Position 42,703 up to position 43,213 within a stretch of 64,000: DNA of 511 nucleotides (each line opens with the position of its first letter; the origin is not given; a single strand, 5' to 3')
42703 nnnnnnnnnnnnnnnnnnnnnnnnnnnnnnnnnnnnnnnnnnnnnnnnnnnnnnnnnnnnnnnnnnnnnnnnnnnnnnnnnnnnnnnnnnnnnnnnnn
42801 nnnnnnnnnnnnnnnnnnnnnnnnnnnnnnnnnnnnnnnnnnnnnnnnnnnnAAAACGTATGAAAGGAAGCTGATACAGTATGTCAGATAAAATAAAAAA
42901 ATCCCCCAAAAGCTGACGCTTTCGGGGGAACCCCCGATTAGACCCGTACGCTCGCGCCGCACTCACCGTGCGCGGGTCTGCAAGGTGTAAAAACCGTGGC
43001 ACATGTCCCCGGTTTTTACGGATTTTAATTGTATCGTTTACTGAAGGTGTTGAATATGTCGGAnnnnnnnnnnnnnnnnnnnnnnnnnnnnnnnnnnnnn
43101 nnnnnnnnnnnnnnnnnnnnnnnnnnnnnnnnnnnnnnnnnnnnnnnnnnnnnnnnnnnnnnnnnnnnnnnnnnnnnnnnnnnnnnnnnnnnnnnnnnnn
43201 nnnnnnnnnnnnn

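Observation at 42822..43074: miaA is preceded by a duplicated copy of its own start, which now forms an 11-codon uORF, and by a GC-rich alternative-hairpin leader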

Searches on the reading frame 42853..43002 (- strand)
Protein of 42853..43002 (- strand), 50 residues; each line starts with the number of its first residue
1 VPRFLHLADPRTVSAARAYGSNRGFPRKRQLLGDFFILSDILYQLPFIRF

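Call 28: find_homologous_proteins(query=window:42853-43002:-, max_evalue=0.001)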
Query window:42853-43002:-: no candidate shares three 5-residue words with the query. No homologue found.
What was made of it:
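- Tried and rejected: The minus-frame query found nothing (call 28).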

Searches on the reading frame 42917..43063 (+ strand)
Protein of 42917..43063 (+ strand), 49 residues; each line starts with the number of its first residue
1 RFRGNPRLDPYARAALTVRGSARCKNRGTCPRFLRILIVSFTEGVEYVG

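Call 35: search_protein_representatives(protein=window:42917-43063:+)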
Query: 49 residues. Proteins with E-value up to 0.001 (for the whole library): 4; up to 1e-10: 2; up to 1e-30: 1. The best 4 are listed.
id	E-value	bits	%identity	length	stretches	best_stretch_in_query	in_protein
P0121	1.7e-38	142.6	85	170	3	1-39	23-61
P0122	1.5e-22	93.2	94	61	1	2-48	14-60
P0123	2.5e-10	55.3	97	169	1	18-47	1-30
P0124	8.6e-09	50.5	-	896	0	-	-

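Call 37: find_encoding_contigs(protein=P0121, flank=10000, max_places=6)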
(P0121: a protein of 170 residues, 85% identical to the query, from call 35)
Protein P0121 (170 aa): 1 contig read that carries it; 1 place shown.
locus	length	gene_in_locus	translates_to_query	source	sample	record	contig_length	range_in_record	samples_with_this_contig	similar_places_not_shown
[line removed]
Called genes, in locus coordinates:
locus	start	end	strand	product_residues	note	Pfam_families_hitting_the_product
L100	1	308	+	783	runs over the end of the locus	PF00395:SLH, PF16126:DUF4838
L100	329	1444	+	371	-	-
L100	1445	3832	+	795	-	PF00395:SLH, PF16126:DUF4838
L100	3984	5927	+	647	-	PF00009:GTP_EFTU, PF14492:EFG_III (weak), PF03764:EFG_IV, PF00679:EFG_C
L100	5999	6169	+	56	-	PF00037:Fer4 (weak), PF13237:Fer4_10 (weak), PF14697:Fer4_21 (faint), PF12838:Fer4_7, PF13187:Fer4_9, PF12797:Fer4_2 (weak), PF00037:Fer4 (weak), PF12837:Fer4_6 (weak), +3 more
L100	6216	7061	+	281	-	PF06325:PrmA, PF05175:MTS, PF03602:Cons_hypoth95 (weak), PF01170:UPF0020 (weak), PF02475:TRM5-TYW2_MTfase (weak), PF13847:Methyltransf_31, PF08241:Methyltransf_11, PF13649:Methyltransf_25, +2 more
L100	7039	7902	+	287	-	PF00590:TP_methylase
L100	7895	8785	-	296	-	PF00701:DHDPS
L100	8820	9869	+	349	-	PF02547:Queuosine_synth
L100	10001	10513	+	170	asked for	-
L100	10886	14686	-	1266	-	PF07581:Glug (faint), PF13306:LRR_5 (faint)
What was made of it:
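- In L100 the array is followed by a convergent gene, not by miaA (call 37).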

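Call 41: find_encoding_contigs(protein=P0123, flank=6000, max_places=6)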
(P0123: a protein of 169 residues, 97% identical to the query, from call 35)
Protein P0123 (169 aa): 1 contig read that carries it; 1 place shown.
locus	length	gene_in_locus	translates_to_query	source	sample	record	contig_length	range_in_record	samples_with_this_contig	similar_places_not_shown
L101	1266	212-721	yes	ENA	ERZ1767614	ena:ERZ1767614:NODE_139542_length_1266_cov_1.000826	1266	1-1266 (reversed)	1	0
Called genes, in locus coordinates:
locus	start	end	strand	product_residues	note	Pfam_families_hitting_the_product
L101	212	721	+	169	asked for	-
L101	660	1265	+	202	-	?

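Call 46: find_homologous_proteins(query=P0121, max_evalue=0.001)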
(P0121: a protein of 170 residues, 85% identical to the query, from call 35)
Query P0121 (170 aa): 1 proteins with E <= 0.001 among 2735 candidates.
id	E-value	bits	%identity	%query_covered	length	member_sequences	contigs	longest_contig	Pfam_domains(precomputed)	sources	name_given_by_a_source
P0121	7.9e-109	379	100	100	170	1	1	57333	-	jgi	-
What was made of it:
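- Tried and rejected: Re-searching with P0121 returned only itself (call 46).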
